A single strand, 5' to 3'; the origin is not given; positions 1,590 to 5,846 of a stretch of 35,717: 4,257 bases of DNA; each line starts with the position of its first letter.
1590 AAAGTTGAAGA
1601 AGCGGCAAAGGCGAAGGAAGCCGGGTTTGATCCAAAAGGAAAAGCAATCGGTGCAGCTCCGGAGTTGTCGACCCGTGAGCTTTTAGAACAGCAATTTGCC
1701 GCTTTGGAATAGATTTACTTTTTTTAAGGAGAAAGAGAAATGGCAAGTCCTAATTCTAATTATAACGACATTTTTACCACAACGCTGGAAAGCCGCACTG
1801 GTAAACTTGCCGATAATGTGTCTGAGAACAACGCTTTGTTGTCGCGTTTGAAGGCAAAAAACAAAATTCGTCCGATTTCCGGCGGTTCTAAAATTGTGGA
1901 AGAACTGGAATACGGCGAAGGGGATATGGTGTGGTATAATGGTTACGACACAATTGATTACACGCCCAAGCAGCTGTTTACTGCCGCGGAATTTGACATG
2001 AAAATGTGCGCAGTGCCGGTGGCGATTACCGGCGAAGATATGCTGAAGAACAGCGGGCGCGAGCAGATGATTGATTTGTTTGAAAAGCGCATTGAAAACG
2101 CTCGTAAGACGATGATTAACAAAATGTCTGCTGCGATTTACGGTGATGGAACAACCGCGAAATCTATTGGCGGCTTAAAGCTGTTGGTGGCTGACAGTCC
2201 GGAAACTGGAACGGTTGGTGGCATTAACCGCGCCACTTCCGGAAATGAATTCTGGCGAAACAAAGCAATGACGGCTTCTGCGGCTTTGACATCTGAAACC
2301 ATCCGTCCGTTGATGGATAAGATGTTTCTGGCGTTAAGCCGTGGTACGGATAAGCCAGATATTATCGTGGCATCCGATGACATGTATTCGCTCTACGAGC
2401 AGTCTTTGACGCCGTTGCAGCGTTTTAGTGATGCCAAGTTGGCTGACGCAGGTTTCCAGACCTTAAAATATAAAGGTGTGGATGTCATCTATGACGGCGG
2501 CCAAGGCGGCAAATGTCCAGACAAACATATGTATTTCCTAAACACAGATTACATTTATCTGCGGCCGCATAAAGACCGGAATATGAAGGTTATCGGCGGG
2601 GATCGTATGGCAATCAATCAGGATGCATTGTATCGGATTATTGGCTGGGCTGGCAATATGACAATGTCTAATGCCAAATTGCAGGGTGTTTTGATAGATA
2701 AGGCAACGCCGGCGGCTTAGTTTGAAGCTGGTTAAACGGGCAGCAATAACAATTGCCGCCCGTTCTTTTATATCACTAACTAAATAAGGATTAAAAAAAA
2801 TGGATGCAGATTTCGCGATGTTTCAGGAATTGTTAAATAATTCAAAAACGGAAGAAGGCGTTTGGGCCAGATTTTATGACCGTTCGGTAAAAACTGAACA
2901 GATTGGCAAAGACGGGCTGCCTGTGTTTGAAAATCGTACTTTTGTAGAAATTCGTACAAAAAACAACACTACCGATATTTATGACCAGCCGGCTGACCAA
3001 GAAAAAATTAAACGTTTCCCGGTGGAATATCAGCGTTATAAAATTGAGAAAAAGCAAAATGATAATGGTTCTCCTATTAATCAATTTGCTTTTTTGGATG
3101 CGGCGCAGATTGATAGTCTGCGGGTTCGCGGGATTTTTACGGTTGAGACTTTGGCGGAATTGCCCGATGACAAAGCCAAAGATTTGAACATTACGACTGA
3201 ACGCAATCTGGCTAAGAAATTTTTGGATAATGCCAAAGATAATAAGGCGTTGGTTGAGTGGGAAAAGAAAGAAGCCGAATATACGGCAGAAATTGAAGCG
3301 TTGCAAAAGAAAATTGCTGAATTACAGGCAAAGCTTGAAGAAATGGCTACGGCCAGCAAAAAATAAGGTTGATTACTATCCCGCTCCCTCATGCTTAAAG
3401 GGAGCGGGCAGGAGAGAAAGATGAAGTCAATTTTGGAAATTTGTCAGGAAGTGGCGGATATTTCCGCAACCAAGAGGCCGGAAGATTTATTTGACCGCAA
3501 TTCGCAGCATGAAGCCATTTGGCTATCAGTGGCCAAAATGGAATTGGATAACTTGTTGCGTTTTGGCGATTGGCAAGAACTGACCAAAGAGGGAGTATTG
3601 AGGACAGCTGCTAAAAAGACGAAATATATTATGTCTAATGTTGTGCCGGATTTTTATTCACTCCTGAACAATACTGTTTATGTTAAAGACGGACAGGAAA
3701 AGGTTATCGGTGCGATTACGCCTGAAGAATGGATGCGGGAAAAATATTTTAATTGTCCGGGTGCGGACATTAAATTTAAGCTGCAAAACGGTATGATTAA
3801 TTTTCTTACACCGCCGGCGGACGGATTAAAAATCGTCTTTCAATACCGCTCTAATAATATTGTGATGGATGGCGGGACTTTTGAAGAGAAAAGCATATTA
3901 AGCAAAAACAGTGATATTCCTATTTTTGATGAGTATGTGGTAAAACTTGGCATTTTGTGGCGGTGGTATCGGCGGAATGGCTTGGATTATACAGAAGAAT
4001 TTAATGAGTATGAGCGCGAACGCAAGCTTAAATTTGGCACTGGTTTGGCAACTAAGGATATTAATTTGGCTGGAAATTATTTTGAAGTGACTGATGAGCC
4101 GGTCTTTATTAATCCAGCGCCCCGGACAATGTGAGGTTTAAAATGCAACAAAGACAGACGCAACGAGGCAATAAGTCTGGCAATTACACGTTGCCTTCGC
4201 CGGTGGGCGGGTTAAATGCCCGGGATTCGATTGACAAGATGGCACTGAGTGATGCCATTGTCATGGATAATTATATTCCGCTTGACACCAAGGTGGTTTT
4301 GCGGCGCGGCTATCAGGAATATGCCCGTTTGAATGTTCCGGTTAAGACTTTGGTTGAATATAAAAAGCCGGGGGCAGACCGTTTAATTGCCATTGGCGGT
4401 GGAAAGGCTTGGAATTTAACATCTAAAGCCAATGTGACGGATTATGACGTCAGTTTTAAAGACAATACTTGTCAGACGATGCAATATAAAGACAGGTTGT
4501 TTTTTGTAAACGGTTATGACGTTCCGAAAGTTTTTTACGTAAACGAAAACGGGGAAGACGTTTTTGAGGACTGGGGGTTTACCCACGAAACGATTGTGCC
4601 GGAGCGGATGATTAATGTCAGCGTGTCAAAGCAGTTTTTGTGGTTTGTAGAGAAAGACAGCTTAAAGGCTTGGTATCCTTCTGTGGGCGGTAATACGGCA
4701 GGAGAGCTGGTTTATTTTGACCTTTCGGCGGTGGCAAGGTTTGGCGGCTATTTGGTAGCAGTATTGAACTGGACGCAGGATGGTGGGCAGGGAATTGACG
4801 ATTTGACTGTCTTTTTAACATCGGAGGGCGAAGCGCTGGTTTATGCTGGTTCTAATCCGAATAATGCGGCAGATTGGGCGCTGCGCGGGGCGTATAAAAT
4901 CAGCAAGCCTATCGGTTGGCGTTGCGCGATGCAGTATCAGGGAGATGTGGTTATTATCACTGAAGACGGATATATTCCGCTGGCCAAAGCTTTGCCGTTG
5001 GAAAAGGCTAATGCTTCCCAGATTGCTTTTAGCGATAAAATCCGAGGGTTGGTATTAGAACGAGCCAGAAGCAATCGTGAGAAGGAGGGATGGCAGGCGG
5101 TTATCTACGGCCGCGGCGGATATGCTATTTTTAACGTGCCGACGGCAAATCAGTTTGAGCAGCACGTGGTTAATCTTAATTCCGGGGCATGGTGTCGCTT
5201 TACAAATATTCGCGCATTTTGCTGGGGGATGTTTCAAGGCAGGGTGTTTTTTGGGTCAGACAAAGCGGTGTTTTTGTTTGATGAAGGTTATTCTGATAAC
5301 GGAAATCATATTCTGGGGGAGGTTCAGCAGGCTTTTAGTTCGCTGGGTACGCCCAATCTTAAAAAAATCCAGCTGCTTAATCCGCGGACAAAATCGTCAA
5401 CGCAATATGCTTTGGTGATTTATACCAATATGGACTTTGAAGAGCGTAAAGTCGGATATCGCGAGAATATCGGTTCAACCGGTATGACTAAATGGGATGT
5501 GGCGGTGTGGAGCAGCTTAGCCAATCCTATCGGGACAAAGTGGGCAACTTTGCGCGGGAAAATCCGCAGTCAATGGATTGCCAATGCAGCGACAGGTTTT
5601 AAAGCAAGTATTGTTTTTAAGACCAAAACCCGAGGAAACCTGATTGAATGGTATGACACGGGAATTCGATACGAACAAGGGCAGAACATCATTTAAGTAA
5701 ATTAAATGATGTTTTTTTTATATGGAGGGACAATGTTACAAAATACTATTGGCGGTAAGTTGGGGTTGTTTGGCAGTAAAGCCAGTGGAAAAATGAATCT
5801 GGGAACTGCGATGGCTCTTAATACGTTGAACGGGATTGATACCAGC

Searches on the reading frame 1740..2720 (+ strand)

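Call 73: search_protein_families(library=phrogs, proteins=[window:1740-2720:+], max_evalue=0.00001)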
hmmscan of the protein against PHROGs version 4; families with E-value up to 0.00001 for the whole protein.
window:1740-2720:+ (326 aa): 2 families
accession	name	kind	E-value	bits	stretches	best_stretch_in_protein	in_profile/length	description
phrog_9953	-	head and packaging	1.4e-111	374.1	1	4-320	5-328/329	major head protein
phrog_14242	-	head and packaging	7.2e-07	29.2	1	137-277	211-343/396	major head protein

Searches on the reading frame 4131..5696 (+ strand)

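Call 73: search_protein_families(library=phrogs, proteins=[window:4131-5696:+], max_evalue=0.00001)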
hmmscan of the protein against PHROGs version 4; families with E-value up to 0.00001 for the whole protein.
window:4131-5696:+ (521 aa): 1 family
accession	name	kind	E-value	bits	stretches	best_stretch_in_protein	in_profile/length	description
phrog_5107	-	lysis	2.2e-76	258.4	1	15-463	3-487/533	amidase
